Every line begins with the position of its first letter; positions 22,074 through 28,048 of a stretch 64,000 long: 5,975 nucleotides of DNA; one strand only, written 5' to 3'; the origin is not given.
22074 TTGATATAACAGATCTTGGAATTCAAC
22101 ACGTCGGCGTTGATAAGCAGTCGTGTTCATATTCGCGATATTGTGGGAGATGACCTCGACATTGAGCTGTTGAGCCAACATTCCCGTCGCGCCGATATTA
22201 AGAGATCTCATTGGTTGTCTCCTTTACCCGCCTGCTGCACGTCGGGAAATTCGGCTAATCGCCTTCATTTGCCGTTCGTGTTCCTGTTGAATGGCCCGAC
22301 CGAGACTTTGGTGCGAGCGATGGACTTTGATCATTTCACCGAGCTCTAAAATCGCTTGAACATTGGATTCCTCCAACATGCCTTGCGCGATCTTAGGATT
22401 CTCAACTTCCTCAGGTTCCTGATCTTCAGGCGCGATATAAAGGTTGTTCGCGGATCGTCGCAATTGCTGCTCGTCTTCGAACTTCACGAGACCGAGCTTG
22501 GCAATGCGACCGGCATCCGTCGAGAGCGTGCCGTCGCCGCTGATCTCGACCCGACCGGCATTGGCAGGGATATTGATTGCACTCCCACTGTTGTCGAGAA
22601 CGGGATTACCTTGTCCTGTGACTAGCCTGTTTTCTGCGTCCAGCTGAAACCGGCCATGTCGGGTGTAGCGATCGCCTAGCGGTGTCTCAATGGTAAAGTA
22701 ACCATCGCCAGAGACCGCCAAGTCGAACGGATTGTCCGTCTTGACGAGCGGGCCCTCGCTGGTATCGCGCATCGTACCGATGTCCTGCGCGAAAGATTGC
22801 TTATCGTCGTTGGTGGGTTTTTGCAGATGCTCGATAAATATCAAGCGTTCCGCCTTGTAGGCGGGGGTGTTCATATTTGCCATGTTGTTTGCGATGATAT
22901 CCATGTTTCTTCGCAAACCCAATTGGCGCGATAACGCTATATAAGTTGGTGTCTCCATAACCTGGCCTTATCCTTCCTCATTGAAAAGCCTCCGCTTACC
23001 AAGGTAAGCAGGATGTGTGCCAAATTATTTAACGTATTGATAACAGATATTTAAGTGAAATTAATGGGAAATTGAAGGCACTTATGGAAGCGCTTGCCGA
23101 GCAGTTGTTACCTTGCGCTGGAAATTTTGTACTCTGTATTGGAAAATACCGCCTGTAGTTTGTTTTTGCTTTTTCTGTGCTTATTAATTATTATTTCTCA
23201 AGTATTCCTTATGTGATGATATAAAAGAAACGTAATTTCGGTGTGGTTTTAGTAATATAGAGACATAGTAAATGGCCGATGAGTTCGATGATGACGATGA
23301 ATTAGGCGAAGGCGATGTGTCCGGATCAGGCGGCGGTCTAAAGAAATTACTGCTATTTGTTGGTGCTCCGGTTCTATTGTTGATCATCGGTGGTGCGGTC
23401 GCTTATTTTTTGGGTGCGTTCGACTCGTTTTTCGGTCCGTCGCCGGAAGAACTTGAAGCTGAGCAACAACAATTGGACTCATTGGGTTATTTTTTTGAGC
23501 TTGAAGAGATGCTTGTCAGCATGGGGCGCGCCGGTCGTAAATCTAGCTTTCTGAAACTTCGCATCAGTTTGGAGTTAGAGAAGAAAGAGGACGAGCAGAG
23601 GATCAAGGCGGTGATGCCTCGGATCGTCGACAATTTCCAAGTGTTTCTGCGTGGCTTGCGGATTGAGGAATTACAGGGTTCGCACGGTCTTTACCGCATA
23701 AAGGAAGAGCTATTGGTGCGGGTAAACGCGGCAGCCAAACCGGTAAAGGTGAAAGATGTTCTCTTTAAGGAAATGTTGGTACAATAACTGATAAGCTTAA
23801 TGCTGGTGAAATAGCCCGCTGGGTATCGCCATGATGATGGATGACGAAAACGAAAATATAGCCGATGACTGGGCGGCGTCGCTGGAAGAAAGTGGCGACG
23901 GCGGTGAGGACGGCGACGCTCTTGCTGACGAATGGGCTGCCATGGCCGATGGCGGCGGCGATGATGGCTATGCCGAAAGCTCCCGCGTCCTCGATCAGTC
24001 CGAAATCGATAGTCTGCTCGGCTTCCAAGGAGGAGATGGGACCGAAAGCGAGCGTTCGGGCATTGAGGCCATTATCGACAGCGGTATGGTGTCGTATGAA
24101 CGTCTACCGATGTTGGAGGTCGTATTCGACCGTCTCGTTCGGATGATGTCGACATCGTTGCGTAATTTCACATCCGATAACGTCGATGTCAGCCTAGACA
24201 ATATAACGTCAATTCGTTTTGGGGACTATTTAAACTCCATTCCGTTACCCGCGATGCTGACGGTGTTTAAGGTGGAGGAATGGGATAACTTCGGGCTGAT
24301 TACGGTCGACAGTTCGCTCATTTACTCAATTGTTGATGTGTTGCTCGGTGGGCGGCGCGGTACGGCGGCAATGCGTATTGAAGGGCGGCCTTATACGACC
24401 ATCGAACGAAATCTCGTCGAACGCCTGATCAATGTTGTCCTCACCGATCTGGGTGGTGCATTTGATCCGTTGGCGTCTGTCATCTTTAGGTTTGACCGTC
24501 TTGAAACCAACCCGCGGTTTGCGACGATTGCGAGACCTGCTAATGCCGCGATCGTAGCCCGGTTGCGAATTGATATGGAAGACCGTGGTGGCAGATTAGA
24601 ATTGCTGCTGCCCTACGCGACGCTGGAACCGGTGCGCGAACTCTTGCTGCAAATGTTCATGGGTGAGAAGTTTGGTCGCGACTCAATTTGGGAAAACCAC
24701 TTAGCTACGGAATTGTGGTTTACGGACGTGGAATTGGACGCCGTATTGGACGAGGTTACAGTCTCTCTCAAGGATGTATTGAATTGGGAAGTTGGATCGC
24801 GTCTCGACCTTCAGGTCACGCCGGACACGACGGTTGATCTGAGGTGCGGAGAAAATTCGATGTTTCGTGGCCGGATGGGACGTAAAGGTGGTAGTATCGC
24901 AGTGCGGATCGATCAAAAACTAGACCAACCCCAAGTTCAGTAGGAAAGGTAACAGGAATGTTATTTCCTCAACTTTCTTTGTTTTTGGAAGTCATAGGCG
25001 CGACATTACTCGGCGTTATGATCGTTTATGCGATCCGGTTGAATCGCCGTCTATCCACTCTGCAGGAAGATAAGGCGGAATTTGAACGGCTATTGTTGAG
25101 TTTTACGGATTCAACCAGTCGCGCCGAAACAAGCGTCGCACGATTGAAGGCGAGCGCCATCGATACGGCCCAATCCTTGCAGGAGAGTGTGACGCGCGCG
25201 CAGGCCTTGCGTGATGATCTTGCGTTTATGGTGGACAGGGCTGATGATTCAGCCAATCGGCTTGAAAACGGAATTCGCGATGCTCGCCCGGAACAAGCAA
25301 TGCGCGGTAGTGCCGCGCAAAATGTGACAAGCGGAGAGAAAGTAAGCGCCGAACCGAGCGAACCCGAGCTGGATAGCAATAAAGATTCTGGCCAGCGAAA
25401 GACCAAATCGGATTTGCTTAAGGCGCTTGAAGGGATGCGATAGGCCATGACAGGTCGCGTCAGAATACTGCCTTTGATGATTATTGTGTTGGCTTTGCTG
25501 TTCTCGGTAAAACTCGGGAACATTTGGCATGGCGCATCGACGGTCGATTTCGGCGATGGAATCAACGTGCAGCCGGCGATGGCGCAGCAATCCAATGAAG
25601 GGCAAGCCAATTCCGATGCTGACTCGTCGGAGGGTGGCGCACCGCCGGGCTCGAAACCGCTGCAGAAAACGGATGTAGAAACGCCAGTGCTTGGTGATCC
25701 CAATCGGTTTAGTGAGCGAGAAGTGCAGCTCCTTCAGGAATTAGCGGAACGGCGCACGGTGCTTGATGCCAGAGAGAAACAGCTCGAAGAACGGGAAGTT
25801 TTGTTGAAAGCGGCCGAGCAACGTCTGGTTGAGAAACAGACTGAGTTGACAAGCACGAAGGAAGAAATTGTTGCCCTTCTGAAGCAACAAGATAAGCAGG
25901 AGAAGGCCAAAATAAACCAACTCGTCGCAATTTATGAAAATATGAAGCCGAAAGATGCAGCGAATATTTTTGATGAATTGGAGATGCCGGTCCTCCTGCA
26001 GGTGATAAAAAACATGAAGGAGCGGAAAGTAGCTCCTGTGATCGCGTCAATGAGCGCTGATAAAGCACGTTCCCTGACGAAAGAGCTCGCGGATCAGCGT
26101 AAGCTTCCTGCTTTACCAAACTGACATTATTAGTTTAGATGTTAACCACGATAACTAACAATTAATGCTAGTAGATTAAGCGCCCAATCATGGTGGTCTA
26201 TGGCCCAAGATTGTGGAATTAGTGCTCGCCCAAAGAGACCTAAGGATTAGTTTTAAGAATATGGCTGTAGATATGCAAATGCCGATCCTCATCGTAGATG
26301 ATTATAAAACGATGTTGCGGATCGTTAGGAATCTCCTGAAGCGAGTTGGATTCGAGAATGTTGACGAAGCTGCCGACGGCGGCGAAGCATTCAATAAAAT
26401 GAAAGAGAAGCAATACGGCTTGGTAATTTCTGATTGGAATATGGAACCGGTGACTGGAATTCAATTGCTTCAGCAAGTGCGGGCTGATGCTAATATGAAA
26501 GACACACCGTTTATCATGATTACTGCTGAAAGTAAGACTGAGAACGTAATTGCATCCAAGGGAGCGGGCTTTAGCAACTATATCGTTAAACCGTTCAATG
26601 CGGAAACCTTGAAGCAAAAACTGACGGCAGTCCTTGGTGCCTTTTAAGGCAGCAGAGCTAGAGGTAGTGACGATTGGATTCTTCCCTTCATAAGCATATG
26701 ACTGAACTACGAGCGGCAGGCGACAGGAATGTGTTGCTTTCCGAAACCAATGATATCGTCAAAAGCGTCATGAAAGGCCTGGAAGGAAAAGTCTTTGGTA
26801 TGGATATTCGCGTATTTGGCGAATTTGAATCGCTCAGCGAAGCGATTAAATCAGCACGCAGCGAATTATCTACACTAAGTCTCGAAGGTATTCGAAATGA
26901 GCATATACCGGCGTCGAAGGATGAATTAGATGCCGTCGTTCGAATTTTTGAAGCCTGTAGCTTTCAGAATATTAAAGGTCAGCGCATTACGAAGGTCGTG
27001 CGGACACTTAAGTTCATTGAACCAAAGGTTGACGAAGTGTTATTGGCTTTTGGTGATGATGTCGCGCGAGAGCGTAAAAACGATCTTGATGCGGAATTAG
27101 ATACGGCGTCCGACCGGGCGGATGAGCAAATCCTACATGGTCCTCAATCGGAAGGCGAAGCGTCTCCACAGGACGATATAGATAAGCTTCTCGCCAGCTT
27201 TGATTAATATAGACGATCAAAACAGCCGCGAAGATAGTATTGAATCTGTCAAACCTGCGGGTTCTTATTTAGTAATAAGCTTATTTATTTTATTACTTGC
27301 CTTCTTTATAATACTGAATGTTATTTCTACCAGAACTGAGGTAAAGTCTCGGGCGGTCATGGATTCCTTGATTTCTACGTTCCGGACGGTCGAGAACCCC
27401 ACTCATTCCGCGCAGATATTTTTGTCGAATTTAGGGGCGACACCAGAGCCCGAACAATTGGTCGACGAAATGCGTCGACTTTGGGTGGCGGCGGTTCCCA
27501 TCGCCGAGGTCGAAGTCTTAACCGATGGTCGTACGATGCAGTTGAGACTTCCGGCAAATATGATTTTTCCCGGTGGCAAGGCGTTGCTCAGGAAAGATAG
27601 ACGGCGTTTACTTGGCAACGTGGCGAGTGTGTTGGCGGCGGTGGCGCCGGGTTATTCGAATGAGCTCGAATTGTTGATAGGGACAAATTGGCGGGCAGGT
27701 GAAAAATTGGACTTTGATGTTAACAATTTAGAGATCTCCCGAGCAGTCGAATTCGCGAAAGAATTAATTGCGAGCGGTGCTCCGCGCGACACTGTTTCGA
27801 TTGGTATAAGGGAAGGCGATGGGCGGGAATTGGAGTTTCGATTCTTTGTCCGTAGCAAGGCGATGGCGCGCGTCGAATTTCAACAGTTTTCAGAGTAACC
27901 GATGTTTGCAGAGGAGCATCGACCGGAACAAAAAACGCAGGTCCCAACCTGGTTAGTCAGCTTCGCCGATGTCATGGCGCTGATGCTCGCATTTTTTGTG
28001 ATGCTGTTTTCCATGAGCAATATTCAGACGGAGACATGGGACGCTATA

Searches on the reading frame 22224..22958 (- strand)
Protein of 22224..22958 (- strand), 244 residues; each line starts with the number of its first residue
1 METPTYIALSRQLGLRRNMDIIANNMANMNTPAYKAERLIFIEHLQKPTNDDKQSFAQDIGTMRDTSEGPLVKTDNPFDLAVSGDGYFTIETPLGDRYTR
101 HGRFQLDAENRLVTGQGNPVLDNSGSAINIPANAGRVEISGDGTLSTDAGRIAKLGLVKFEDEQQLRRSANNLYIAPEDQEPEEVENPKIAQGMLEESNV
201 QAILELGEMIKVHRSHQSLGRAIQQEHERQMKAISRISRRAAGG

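Call 7: search_protein_families(library=pfam, proteins=[window:22224-22958:-], max_evalue=0.01)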
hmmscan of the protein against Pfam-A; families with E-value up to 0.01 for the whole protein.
window:22224-22958:- (244 aa): 3 families
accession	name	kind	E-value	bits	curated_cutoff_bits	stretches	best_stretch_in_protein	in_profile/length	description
PF22692.1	LlgE_F_G_D1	-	4e-17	62.6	27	1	81-146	1-63/64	Flagellar hook protein FlgE/F/G D1 domain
PF00460.25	Flg_bb_rod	-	8.4e-07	29.3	20.7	1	6-35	2-31/31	Flagella basal body rod protein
PF06429.18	Flg_bbr_C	-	1.7e-06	27.9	23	1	191-235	1-45/46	Flagellar basal body rod FlgEFG protein C-terminal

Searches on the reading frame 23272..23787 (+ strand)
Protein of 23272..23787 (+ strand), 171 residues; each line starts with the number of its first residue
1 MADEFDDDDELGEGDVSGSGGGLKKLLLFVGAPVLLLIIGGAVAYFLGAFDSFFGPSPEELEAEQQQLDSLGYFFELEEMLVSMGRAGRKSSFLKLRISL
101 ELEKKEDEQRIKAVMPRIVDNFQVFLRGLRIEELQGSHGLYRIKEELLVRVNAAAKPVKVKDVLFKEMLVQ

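Call 7: search_protein_families(library=pfam, proteins=[window:23272-23787:+], max_evalue=0.01)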
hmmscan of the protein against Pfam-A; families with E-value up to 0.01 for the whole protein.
window:23272-23787:+ (171 aa): 1 family
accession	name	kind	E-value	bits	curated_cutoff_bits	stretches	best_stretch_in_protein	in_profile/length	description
PF03748.19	FliL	-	1.8e-18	67.4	24.6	1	74-171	1-103/103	Flagellar basal body-associated protein FliL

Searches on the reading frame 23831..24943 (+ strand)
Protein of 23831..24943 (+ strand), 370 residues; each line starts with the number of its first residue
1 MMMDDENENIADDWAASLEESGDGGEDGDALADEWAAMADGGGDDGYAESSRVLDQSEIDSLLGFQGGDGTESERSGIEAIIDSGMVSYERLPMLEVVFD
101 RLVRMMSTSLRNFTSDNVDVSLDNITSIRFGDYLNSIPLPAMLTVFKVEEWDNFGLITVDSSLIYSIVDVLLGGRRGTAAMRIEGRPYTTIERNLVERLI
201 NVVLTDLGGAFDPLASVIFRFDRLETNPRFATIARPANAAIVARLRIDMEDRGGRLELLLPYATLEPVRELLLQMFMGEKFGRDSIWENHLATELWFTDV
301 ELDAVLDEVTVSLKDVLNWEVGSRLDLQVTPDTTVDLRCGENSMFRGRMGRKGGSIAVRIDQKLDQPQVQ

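Call 6: search_protein_families(library=pfam, proteins=[window:23831-24943:+], max_evalue=0.01)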
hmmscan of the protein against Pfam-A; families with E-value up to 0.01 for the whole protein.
window:23831-24943:+ (370 aa): 2 families
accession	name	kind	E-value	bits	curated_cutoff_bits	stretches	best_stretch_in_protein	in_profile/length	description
PF02154.20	FliM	-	4e-64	216.5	27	1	83-272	5-192/192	Flagellar motor switch protein FliM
PF01052.25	FliMN_C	-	8.3e-18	64.5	23.8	1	294-364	2-72/73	Type III flagellar switch regulator (C-ring) FliN C-term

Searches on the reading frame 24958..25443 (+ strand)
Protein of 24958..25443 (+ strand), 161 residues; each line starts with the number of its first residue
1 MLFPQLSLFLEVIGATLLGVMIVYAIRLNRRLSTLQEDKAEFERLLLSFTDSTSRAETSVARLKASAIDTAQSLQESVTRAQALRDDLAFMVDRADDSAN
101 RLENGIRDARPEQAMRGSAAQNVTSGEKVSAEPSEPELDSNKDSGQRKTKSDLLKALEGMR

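Call 6: search_protein_families(library=pfam, proteins=[window:24958-25443:+], max_evalue=0.01)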
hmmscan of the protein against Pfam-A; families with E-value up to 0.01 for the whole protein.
window:24958-25443:+ (161 aa): 1 family
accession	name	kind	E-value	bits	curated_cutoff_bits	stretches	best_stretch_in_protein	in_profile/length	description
PF20072.4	DUF6468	-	1.5e-19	70.3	26.9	1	35-110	1-76/76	Domain of unknown function (DUF6468)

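Call 55: search_protein_families(library=ncbifam, proteins=[window:24958-25443:+], max_evalue=1)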
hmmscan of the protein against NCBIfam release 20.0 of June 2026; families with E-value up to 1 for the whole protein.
window:24958-25443:+ (161 aa): 1 family
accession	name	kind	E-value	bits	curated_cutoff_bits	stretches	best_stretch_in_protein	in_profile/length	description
NF005712.0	PRK07524.1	subfamily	0.018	13.5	500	1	28-131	290-393/536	5-guanidino-2-oxopentanoate decarboxylase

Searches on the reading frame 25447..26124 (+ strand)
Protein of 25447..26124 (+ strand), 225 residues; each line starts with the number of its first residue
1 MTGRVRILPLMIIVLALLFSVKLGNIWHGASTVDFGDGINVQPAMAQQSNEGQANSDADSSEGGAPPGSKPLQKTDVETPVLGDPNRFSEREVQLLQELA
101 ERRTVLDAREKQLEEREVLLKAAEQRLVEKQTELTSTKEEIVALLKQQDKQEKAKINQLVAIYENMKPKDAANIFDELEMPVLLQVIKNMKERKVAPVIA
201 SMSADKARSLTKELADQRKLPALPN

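Call 6: search_protein_families(library=pfam, proteins=[window:25447-26124:+], max_evalue=0.01)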
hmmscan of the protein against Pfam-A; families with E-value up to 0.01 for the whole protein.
window:25447-26124:+ (225 aa): 2 families
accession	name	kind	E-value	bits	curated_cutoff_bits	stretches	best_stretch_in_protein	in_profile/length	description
PF03448.22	MgtE_N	-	3.1e-07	31.3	25.9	1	153-218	12-77/102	MgtE intracellular N domain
PF12072.13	RNase_Y_N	-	0.0045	16.9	32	1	91-151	78-139/201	RNase Y N-terminal region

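Call 55: search_protein_families(library=ncbifam, proteins=[window:25447-26124:+], max_evalue=1)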
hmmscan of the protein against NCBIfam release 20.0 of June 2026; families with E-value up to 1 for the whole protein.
window:25447-26124:+ (225 aa): 8 families
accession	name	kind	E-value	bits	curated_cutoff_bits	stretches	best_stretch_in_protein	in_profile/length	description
NF047368.1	collar_FlbB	equivalog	2e-09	37.5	110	1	90-192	60-161/193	periplasmic-type flagellar collar protein FlbB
NF000997.0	PRK00106.1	equivalog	0.0033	16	937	1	94-160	101-166/535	ribonuclease Y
NF006542.0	PRK09039.1-1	equivalog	0.0061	15.6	388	1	93-173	350-432/627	peptidoglycan -binding protein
TIGR03319.1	RNase_Y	equivalog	0.0065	15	454.35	1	90-204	62-174/514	ribonuclease Y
TIGR00400.1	mgtE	equivalog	0.021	13.6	232.75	1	138-216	32-104/450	magnesium transporter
NF049857.1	InaC_CT813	equivalog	0.068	13.1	200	1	93-151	161-219/241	inclusion membrane protein InaC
NF045780.1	TrlF_fam_ATP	equivalog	0.19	10.4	350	1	94-167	624-696/944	TrlF family AAA-like ATPase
NF009345.0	PRK12705.1-2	equivalog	0.23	9.9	904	1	86-193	81-182/509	hypothetical protein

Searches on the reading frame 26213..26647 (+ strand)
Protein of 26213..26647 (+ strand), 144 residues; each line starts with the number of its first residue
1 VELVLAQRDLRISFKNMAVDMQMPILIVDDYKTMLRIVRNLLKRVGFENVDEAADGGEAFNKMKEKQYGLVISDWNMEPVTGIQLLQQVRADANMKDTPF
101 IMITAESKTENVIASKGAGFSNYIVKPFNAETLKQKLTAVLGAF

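Call 6: search_protein_families(library=pfam, proteins=[window:26213-26647:+], max_evalue=0.01)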
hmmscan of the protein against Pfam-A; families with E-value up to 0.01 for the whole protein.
window:26213-26647:+ (144 aa): 1 family
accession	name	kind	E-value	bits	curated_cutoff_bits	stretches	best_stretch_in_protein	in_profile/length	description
PF00072.30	Response_reg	-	2.5e-27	95.7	30.2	1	25-137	1-110/111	Response regulator receiver domain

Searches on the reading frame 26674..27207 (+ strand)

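Call 6: search_protein_families(library=pfam, proteins=[window:26674-27207:+], max_evalue=0.01)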
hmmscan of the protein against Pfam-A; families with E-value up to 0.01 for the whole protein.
window:26674-27207:+ (177 aa): 1 family
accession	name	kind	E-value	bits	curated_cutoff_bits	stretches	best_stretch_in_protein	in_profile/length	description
PF04344.18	CheZ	-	1.9e-07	31.6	30.7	1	86-176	116-201/203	Chemotaxis phosphatase, CheZ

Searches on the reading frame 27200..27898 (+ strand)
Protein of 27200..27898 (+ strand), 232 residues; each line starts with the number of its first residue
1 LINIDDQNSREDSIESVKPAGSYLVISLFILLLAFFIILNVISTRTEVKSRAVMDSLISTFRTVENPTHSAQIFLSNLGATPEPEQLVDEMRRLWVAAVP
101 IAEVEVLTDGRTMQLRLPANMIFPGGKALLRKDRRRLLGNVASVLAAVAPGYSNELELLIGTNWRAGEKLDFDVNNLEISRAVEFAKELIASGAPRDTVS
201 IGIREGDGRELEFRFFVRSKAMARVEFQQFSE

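Call 6: search_protein_families(library=pfam, proteins=[window:27200-27898:+], max_evalue=0.01)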
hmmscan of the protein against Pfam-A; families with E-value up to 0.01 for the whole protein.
window:27200-27898:+ (232 aa): 1 family
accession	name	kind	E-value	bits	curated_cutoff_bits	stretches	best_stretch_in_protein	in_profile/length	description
PF13677.11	MotB_plug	-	0.00022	21.2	24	1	29-61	26-58/58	Membrane MotB of proton-channel complex MotA/MotB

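Call 55: search_protein_families(library=ncbifam, proteins=[window:27200-27898:+], max_evalue=1)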
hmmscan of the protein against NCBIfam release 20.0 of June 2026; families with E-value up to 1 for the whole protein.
window:27200-27898:+ (232 aa): 5 families
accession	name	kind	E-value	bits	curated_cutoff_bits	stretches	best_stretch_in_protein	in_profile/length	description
NF006541.1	PRK09038.1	equivalog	1.5e-08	34.6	283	2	28-78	23-73/253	flagellar motor protein MotD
NF006508.0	PRK08944.1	subfamily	0.00025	20.4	259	1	86-148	146-208/304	MotB family protein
NF006285.1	PRK08457.1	equivalog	0.00077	19.3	250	1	31-200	26-203/253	flagellar motor protein MotB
TIGR03350.1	type_VI_ompA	equivalog_domain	0.06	13.3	139.8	1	97-199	8-107/137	type VI secretion system protein TssL, long form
NF005831.1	PRK07734.1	equivalog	0.18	11.6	301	0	112-189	132-207/250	flagellar motor protein MotB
